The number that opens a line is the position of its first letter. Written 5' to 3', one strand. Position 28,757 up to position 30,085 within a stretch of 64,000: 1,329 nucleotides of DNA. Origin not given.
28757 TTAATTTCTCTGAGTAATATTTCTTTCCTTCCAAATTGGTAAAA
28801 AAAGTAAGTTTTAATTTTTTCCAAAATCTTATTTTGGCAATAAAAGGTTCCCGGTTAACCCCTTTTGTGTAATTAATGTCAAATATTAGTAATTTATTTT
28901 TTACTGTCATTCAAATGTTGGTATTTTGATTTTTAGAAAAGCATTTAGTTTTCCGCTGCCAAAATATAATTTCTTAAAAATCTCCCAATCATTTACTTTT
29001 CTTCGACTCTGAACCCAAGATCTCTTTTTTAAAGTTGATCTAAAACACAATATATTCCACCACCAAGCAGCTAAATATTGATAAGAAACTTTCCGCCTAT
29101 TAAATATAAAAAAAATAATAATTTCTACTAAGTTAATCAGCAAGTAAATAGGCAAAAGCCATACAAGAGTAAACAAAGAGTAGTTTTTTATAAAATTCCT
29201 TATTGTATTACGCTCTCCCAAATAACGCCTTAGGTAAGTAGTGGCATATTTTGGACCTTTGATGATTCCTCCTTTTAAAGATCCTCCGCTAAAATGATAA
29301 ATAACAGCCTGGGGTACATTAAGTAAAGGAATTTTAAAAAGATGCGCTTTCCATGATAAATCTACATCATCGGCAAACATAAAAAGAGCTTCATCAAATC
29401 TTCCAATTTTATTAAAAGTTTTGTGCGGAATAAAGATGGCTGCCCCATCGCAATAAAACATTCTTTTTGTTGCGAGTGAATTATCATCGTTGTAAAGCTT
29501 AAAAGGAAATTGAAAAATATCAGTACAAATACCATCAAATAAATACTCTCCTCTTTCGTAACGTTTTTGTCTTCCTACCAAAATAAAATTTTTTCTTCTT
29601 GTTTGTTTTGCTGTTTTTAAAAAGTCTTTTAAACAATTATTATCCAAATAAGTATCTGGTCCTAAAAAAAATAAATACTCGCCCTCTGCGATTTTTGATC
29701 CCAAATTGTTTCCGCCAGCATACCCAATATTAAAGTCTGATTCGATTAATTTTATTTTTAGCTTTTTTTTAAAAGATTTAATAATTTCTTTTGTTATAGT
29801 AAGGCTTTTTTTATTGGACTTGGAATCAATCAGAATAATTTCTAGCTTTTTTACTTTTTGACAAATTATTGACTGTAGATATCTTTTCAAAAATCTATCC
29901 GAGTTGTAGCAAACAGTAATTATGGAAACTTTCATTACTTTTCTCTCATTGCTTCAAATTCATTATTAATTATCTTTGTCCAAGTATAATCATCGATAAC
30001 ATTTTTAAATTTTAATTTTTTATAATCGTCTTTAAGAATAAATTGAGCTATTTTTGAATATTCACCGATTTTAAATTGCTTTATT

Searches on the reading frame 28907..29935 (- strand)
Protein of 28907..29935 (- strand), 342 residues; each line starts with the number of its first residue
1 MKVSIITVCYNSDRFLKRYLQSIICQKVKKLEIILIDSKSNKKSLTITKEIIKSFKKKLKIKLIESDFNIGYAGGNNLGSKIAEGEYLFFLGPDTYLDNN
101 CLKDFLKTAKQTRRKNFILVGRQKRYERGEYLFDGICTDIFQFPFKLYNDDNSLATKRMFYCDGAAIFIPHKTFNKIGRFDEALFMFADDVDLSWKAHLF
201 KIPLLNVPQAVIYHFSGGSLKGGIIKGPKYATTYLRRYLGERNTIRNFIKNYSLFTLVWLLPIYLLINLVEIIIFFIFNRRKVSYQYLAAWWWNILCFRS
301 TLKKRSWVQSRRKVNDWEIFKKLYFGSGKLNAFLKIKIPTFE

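Call 11: search_protein_families(library=pfam, proteins=[window:28907-29935:-], max_evalue=0.01)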
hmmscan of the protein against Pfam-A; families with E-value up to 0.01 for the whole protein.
window:28907-29935:- (342 aa): 4 families
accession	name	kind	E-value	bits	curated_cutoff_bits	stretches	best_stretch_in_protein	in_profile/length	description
PF00535.33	Glycos_transf_2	-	2.5e-20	73.5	23.3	1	4-168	1-159/168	Glycosyl transferase family 2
PF10111.15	Glyco_tranf_2_2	-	2.5e-08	34.2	27.3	1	18-231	13-224/276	Glycosyltransferase like family 2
PF13632.12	Glyco_trans_2_3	-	2.4e-06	27.9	27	1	90-285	4-183/198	Glycosyl transferase family group 2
PF13641.12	Glyco_tranf_2_3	-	1.2e-05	25.9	27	1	3-221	3-218/230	Glycosyltransferase like family 2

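Call 56: search_protein_families(library=ncbifam, proteins=[window:28907-29935:-], max_evalue=0.001)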
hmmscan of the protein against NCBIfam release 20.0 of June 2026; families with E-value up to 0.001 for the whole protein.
window:28907-29935:- (342 aa): 14 families
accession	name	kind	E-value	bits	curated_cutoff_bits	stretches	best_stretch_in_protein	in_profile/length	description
TIGR01556.1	rhamnosyltran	subfamily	7e-15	54.9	200.55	1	9-285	2-270/281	rhamnosyltransferase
NF007482.0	PRK10073.1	equivalog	8.9e-14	51.2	423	1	2-111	7-112/334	glycosyltransferase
TIGR03937.1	PgaC_IcaA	equivalog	1e-13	51.1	422.3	1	2-222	46-258/407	poly-beta-1,6-N-acetyl-D-glucosamine synthase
TIGR04283.1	glyco_like_mftF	equivalog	1e-11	44.9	182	1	3-199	1-171/221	TIGR04283 family arsenosugar biosynthesis glycosyltransferase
NF050050.1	ProtGlycPglI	equivalog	2.2e-11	43.7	500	1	2-111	3-110/306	GalNAc(5)-diNAcBac-PP-undecaprenol beta-1,3-glucosyltransferase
NF041875.1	EPS_EpsD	equivalog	2.3e-10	40.4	370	1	3-216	1-208/325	exopolysaccharide biosynthesis glycosyltransferase EpsD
NF047683.1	TeichurnBiosyTuaG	equivalog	3.2e-10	40.1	400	1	2-111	7-113/252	teichuronic acid biosynthesis protein TuaG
NF053739.1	GlytfEpsEBac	equivalog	4.3e-09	35.7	450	1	2-88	2-86/265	glycosyltransferase EpsE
TIGR03965.1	mycofact_glyco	equivalog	6e-09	35.3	280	0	3-106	76-176/467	mycofactocin biosynthesis glycosyltransferase MftF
NF007453.0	PRK10018.1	equivalog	4.4e-07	29.8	382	1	3-258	8-249/280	colanic acid biosynthesis glycosyltransferase WcaA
NF038299.1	EPS_HpsN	equivalog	4.6e-07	29.1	425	1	2-109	2-106/317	hormogonium polysaccharide biosynthesis glycosyltransferase HpsN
TIGR04017.1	WcaA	equivalog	1e-06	28.6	495.75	1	3-258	7-248/279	colanic acid biosynthesis glycosyltransferase WcaA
NF041394.1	GtaseAglG_Halo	equivalog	8.8e-05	21.9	440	1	1-112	1-110/304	glucosyl-dolichyl phosphate glucuronosyltransferase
NF038302.1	EPS_HpsE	equivalog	0.0001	21.4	300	1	2-109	2-111/307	hormogonium polysaccharide biosynthesis glycosyltransferase HpsE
